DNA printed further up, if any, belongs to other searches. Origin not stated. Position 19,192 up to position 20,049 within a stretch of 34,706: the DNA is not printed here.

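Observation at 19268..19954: Self-contained AT-rich moron encoding a membrane-anchored winged-helix protein, between the tail fibre and lysis genes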

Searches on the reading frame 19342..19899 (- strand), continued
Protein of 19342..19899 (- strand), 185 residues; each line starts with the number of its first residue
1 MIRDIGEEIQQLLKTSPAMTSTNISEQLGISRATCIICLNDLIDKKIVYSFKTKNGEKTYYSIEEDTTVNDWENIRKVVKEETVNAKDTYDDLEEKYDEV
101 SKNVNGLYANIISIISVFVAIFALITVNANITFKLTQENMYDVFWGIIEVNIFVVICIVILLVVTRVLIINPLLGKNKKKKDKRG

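Call 19: find_encoding_contigs(protein=P0071, flank=8000, max_places=4)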
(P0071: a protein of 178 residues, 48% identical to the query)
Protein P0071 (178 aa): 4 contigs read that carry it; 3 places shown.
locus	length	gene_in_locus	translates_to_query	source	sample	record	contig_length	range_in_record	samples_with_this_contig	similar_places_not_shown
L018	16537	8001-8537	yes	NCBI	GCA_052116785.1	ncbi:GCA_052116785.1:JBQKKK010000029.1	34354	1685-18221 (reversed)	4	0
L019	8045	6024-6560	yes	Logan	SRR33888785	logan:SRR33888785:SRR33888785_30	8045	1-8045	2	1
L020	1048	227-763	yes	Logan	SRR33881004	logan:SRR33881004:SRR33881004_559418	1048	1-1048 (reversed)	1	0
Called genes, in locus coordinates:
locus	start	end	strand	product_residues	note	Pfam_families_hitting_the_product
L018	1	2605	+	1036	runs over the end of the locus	-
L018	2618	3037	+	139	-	PF20458:DUF6711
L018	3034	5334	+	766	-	PF13884:Peptidase_S74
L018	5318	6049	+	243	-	-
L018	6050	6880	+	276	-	-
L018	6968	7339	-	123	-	-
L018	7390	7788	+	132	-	-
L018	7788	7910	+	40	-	-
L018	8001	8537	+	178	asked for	PF13404:HTH_AsnC-type (weak), PF13412:HTH_24 (weak), PF24033:DUF7342 (weak)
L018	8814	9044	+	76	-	-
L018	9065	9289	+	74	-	PF16945:Phage_r1t_holin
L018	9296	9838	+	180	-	PF01520:Amidase_3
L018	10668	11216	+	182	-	-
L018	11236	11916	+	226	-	PF03104:DNA_pol_B_exo1 (weak), PF00929:RNase_T, PF13482:RNase_H_2 (faint), PF16473:Rv2179c-like (weak), PF01396:Zn_ribbon_Top1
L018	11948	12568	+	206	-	PF04237:YjbR, PF01035:DNA_binding_1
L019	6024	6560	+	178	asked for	PF13404:HTH_AsnC-type (weak), PF13412:HTH_24 (weak), PF24033:DUF7342 (weak)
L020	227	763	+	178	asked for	PF13404:HTH_AsnC-type (weak), PF13412:HTH_24 (weak), PF24033:DUF7342 (weak)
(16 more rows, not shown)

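Call 20: find_encoding_contigs(protein=P0084, flank=8000, max_places=4)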
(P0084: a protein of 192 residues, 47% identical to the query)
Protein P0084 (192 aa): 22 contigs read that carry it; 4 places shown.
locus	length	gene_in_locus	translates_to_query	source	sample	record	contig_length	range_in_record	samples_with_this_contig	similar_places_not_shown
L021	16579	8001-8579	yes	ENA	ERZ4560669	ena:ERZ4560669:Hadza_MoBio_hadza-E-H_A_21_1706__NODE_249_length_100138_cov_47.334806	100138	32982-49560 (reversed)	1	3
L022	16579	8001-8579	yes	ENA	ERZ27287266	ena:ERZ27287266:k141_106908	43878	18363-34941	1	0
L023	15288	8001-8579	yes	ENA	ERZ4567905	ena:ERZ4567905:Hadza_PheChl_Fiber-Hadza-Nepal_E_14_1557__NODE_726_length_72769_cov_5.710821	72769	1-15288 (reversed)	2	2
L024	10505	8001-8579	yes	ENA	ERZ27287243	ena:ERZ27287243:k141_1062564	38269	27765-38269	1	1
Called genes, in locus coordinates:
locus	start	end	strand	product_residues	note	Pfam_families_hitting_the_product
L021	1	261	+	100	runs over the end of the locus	-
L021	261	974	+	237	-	PF05709:Sipho_tail (faint)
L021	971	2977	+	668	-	PF06605:Prophage_tail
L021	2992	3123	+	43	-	-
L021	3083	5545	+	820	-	PF03009:GDPD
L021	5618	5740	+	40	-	-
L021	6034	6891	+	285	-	-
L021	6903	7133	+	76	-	-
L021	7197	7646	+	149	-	-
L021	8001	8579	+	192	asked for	-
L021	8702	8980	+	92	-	-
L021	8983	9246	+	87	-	PF16079:Phage_holin_5_2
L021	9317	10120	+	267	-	PF01510:Amidase_2, PF01471:PG_binding_1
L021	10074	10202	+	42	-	-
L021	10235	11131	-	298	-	-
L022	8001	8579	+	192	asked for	-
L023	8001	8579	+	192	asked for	-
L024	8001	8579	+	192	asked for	-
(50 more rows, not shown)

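Call 24: find_encoding_contigs(protein=P0101, flank=8000, max_places=5)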
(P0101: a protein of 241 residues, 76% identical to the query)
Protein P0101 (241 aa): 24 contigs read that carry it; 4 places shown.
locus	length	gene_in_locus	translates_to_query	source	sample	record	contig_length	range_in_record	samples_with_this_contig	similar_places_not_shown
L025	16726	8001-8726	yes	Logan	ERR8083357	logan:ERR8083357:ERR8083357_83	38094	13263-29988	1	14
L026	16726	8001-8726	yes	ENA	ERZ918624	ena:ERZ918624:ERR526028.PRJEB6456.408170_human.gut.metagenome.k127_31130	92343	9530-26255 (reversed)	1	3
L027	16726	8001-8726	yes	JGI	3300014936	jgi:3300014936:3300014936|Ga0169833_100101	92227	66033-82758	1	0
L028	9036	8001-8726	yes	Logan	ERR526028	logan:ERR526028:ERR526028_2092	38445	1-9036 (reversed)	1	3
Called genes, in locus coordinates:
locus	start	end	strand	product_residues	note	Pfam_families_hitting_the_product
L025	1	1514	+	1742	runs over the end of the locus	PF10145:PhageMin_Tail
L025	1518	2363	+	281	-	PF05709:Sipho_tail (faint), PF22768:SPP1_Dit (weak)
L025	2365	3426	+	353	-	PF14594:Sipho_Gp37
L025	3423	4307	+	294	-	-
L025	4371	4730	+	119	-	-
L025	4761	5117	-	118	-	PF12844:HTH_19, PF13412:HTH_24 (weak), PF01381:HTH_3, PF13443:HTH_26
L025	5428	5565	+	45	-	-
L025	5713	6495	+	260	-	PF09669:Phage_pRha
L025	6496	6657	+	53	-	-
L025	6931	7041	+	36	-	-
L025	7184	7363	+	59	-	-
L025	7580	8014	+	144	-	PF13274:SocA_Panacea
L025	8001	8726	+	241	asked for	-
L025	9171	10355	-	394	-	PF22022:Phage_int_M (weak), PF00589:Phage_integrase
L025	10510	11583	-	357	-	PF13310:Virulence_RhuM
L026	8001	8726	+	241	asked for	-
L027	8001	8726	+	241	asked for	-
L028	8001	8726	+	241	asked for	-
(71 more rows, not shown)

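Call 25: search_protein_families(library=phrogs, proteins=[P0101, P0102, P0105, P0088], max_evalue=0.01)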
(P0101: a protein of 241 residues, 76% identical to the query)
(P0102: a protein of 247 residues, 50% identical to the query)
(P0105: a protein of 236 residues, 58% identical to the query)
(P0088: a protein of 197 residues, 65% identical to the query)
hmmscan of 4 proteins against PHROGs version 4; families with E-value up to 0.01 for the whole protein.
P0101 (241 aa): 1 family
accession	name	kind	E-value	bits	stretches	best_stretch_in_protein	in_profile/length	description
phrog_5763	-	unknown function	1.2e-09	38.8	1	49-241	28-227/283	-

P0102 (247 aa): 2 families
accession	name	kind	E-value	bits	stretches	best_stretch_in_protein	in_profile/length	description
phrog_5763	-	unknown function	2.4e-14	54.2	1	29-242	20-234/283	-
phrog_38724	-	unknown function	0.00086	20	1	107-234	112-249/307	-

P0105 (236 aa): 2 families
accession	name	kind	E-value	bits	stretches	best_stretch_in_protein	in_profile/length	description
phrog_5763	-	unknown function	2e-05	25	1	38-234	27-230/283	-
phrog_38724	-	unknown function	0.0054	17.4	1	139-231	158-249/307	-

P0088 (197 aa): 1 family
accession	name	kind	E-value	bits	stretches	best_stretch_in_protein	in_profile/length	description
phrog_5763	-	unknown function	8.7e-05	22.9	1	52-191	98-227/283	-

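Call 26: search_protein_families(library=padloc, proteins=[P0101, P0102, P0105, P0025, P0084], max_evalue=1)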
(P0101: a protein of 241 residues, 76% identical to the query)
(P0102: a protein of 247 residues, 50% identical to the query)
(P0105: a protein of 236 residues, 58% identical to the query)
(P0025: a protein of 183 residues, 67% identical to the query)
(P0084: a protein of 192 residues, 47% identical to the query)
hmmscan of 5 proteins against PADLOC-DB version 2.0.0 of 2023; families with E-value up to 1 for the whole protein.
P0101 (241 aa): 1 family
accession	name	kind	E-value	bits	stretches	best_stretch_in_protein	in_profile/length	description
PDLC00650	ZorA3|ZorA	-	0.048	10.1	1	19-168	469-612/1063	MotA/ExbB/TolQ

P0102 (247 aa): 0 families

P0105 (236 aa): 0 families

P0025 (183 aa): 8 families
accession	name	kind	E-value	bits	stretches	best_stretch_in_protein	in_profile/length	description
PDLC01438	Csa3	-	6.1e-06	24.5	1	7-93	153-229/305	"CAS-I,CAS-II,CAS-III,CAS-IV,CAS-V,CAS-VI; associated_signaling"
PDLC04865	PDC-S05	-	0.00051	18.2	1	13-53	28-68/91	-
PDLC04867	PDC-S05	-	0.001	17.4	1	17-49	31-63/93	-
PDLC01866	CARF3--CARF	-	0.0018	16.3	1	6-57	143-191/207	-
PDLC03963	SoFic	-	0.0018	15.7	1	7-61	298-352/361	-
PDLC01853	CARF3--CARF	-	0.002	15.8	1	12-59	150-197/209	-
PDLC01043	CorA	-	0.0066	13.2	1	71-163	356-448/457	CorA-like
PDLC01879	CARF3--CARF_TM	-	0.57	7.8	1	9-59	163-207/222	-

P0084 (192 aa): 2 families
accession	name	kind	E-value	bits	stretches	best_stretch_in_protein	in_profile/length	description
PDLC01438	Csa3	-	0.0023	16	1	5-114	148-248/305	"CAS-I,CAS-II,CAS-III,CAS-IV,CAS-V,CAS-VI; associated_signaling"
PDLC01879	CARF3--CARF_TM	-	0.006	14.2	1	4-65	155-207/222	-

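Call 45: predict_structure(alignment_id=A1)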
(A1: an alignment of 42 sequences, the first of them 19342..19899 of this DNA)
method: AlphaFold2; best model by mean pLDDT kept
length: 185 residues; sequences in the alignment: 42
mean_pLDDT: 71.8   pTM: 0.35
mean pLDDT of the five models: 71.8, 70.5, 68.4, 64.7, 64.3
residues with pLDDT >= 90: 3; 70-90: 107; 50-70: 58; < 50: 17
segments of 3 or more residues with pLDDT < 50: 66-70, 177-185
pLDDT, mean of each block of 10 residues (from residue 1): 76 83 87 89 86 74 61 53 54 64 67 79 79 68 76 82 76 53 43
secondary structure, 60 per line:
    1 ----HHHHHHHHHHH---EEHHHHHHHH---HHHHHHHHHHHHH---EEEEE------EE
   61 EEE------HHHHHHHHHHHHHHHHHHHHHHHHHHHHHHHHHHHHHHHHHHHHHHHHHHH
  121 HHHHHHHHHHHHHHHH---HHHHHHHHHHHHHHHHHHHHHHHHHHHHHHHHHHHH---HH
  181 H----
elements in order: H5-15 H21-28 H32-44 E48-52 E59-63 H70-136 H140-175
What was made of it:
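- On MarR-family transcription regulator: These helices are absent from the model (call 45).
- Checked: Protein: the AlphaFold model gives a canonical winged helix (H5-15, H21-28, H32-44, strands 48-52 and 59-63; pLDDT 83-89), a long helix 70-136 and a helix 140-175 (call 45).
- The model's pTM is only 0.35, and the oligomeric state is unknown (call 45). The MarR dimerisation helices are absent from the model (call 45).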

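Call 48: find_encoding_contigs(protein=P0105, flank=5000, max_places=4)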
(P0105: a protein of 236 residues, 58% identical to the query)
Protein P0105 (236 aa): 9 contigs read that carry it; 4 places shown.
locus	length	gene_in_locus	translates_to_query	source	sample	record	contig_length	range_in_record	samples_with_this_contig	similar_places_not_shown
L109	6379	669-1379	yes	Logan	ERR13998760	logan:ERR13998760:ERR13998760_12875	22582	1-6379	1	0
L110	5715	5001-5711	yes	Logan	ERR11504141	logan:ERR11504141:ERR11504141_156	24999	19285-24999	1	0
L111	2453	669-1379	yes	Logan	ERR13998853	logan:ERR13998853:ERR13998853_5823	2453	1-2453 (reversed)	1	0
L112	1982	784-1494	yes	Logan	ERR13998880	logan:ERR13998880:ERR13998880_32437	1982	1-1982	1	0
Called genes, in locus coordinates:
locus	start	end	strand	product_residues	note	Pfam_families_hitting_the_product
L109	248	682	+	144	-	PF13274:SocA_Panacea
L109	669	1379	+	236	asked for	-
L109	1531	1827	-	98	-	-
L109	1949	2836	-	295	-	-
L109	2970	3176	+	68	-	PF12844:HTH_19, PF13560:HTH_31, PF01381:HTH_3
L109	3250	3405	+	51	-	-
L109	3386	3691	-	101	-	PF06114:Peptidase_M78 (weak)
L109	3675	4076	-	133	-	PF12844:HTH_19, PF13560:HTH_31, PF01381:HTH_3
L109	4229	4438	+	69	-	-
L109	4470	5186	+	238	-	PF08346:AntA, PF03374:ANT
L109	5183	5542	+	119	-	PF04545:Sigma70_r4 (faint), PF13384:HTH_23 (faint), PF13936:HTH_38 (weak), PF01381:HTH_3 (faint)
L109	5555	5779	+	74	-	-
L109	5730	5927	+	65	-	PF21847:DUF6906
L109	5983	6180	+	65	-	-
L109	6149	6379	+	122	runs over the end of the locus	PF08769:Spo0A_C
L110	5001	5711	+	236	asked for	-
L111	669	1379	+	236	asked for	-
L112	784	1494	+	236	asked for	-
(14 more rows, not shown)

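Call 49: find_encoding_contigs(protein=P0102, flank=5000, max_places=3)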
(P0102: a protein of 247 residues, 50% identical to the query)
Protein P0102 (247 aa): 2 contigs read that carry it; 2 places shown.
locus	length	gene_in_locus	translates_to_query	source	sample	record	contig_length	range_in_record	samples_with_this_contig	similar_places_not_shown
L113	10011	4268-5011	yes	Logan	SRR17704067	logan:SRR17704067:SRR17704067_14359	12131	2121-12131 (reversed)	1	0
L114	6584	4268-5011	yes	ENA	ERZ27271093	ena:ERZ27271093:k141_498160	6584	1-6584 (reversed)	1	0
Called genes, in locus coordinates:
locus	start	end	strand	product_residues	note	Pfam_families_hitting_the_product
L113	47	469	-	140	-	-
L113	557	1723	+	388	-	PF00078:RVT_1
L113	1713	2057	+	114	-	-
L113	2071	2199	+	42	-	PF23792:CD1375-like (weak)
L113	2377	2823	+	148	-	PF05105:Phage_holin_4_1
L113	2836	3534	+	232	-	PF05257:CHAP, PF01471:PG_binding_1 (weak)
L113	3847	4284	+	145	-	PF13274:SocA_Panacea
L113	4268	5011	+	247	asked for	-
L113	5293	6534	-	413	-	PF10571:UPF0547 (faint), PF13248:Zn_ribbon_3 (weak), PF00589:Phage_integrase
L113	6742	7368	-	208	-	-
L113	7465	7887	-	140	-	PF06114:Peptidase_M78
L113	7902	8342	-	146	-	PF13443:HTH_26 (weak), PF01381:HTH_3, PF13560:HTH_31 (weak)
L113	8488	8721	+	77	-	PF12844:HTH_19, PF13560:HTH_31 (weak), PF01381:HTH_3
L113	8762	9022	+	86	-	PF12844:HTH_19 (weak), PF13443:HTH_26 (weak), PF01381:HTH_3 (weak)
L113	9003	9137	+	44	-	-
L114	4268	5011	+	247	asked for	-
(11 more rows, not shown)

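Call 51: fold_search(model_id=the predicted structure, library=pdb)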
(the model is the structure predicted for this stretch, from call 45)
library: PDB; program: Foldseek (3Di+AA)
matches with E <= 10: 1653; with E <= 0.001: 15
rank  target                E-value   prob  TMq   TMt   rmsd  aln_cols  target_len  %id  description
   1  5yhy                  7.6e-05  1.00  0.32  0.40  14.0       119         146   21  Structure of Lactococcus lactis ZitR, C30S mutant (released 2017-12-06)
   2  5yhz                  1.2e-04  1.00  0.32  0.40  14.0       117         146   21  Structure of Lactococcus lactis ZitR, E41A mutant (released 2017-12-06)
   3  5yi1                  1.4e-04  1.00  0.32  0.44  13.4       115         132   22  Structure of Lactococcus lactis ZitR, C30AH42A mutant in apo form (released 2017-12-06)
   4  5yi0_A                1.8e-04  1.00  0.32  0.40  13.8       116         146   22  Structure of Lactococcus lactis ZitR, C30AH42A mutant (released 2017-12-06)
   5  5jls                  1.9e-04  1.00  0.32  0.44  15.8       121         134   23  Crystal Structure of Adhesin competence repressor (AdcR) from Streptococcus pyogenes (C-terminally His tagged) (released 2017-05-03)
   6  5jlu                  2.3e-04  1.00  0.32  0.42  13.3       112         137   20  Crystal Structure of Adhesin competence repressor (AdcR) from Streptococcus pyogenes (released 2017-05-03)
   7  6fi9_A                3.6e-04  1.00  0.32  0.41   2.6        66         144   27  Crystal Structure of a zinc-responsive MarR family member, Lactococcus lactis ZitR (released 2019-02-20)
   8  5yhx_A                5.2e-04  1.00  0.31  0.39   2.7        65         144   26  Structure of Lactococcus lactis ZitR, wild type (released 2017-12-06)
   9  6pln_B                6.7e-04  1.00  0.29  0.50  13.1        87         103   21  X-ray crystal structure of Pyrococcus furiosus general transcription factor TFE-alpha (released 2020-07-08)
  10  5ffx_A                7.2e-04  1.00  0.32  0.42  13.8       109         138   14  S. aureus MepR G34K Mutant (released 2016-12-21)
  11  4lln_J                8.2e-04  1.00  0.31  0.40  12.7        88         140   16  Crystal structure of S. aureus MepR-DNA complex (released 2014-05-14)
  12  4fht_A                8.7e-04  1.00  0.32  0.42   1.6        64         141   12  Crystal Structure of the PcaV transcriptional regulator from Streptomyces coelicolor in complex with its natural ligan (released 2013-04-24)
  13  5yi3_B                9.3e-04  1.00  0.31  0.40   2.8        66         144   26  Structure of Lactococcus lactis ZitR, C30S mutant in complex with DNA (released 2017-12-06)
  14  3r0a_A                9.9e-04  1.00  0.30  0.45  12.4        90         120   16  Possible transcriptional regulator from Methanosarcina mazei Go1 (gi 21227196) (released 2011-03-23)
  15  5yhx_M                9.9e-04  1.00  0.30  0.38  12.7       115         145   23  Structure of Lactococcus lactis ZitR, wild type (released 2017-12-06)
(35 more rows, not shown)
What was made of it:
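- On MarR-family transcription regulator: Calls 45, 51.
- Closest known: MarR/ArsR-type winged-helix regulators. Same: The fold of residues 1-65 matches (calls 45, 51).
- Checked: Foldseek matches MarR/ArsR winged helices at rmsd 1.3-2.8 A over 62-66 residues (call 51).
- The head has a MarR/ArsR-like winged-helix fold (calls 45, 51).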

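Call 58: find_related_loci(query=A1, collection=genome_contigs, flank=6000)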
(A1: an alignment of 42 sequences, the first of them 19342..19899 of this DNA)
Query A1 (185 aa) in genome_contigs; peptide patterns used: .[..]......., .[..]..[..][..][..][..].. (x = any residue, [..] = any of these).
37 stretches matched a pattern; 5 encode a relative of the query (tblastn E <= 1e-3); 5 distinct loci.
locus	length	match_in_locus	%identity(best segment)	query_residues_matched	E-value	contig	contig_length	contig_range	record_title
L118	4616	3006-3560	75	1-185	5e-74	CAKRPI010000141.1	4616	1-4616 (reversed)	MAG: uncultured Lachnospiraceae bacterium isolate REFINED_METABAT215_TOP10_CONTIGS_1500_ASSEMBLY_K77_MERGED__Hadza_MoBio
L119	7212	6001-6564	45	15-183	7e-41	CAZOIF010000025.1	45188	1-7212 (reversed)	MAG TPA_asm: uncultured Eubacterium sp. isolate SRP199465_co1_332 genome assembly, contig: NODE_1713_length_45188_cov_14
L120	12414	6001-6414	53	51-179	1e-36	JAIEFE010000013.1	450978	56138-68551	MAG: Lachnospiraceae bacterium isolate SC0398_S12_2 SC0398_S12_2_contig_13, whole genome shotgun sequence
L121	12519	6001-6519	47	3-174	1e-48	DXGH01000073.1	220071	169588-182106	MAG TPA_asm: Candidatus Acetatifactor stercoripullorum isolate CHK195-6426 CHK195__C343022_L220071_SAMEA5754839, whole g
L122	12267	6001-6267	55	92-173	5e-23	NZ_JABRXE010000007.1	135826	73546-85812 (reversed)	Anaerostipes faecalis strain AGMB03513 AGMB03513.7, whole genome shotgun sequence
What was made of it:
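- Tried and rejected: The scan of genome representatives returned only 5 loci (call 58).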
